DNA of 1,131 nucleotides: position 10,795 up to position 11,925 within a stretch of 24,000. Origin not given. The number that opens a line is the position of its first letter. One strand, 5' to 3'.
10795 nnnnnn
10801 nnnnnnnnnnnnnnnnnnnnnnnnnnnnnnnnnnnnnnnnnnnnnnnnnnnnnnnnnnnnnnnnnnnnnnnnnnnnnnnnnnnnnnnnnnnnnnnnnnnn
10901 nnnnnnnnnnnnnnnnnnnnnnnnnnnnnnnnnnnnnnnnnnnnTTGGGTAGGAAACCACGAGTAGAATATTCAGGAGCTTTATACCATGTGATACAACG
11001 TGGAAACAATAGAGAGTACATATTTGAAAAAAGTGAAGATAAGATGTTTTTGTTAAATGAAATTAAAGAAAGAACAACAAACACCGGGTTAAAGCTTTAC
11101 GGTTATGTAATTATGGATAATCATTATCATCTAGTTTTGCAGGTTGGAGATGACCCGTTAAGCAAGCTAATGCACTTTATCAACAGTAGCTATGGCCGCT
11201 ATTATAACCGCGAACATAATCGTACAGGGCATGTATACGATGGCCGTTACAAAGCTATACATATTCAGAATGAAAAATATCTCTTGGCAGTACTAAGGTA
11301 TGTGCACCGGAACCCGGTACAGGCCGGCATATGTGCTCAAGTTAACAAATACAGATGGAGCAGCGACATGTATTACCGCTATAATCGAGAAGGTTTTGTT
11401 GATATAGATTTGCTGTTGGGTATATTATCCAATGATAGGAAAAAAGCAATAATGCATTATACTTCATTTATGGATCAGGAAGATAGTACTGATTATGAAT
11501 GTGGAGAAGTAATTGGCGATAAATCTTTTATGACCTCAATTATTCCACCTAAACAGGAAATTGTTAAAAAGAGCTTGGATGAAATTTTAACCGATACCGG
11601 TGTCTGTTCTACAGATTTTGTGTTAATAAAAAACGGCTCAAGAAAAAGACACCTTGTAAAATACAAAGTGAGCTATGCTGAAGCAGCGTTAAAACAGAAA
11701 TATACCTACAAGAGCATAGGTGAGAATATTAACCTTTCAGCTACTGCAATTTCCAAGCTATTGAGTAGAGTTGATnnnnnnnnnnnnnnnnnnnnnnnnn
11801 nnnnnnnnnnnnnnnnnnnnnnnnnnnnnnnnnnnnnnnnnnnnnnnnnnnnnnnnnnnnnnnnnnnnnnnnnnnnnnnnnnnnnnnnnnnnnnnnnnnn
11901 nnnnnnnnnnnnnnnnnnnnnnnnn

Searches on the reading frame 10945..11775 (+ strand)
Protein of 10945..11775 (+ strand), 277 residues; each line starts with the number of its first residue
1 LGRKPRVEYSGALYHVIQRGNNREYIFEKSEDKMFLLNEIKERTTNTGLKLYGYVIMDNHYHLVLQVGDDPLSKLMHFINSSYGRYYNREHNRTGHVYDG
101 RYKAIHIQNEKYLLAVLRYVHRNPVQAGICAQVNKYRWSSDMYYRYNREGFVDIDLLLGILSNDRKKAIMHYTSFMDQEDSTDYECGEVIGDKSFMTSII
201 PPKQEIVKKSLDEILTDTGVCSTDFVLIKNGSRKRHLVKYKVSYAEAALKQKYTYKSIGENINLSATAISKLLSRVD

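Call 63: search_protein_families(library=pfam, proteins=[window:10945-11775:+], max_evalue=0.001)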
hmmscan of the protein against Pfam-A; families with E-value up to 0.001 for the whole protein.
window:10945-11775:+ (277 aa): 1 family
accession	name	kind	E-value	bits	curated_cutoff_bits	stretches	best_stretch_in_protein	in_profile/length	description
PF01797.21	Y1_Tnp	-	6.1e-13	49.4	23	1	11-123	4-121/121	Transposase IS200 like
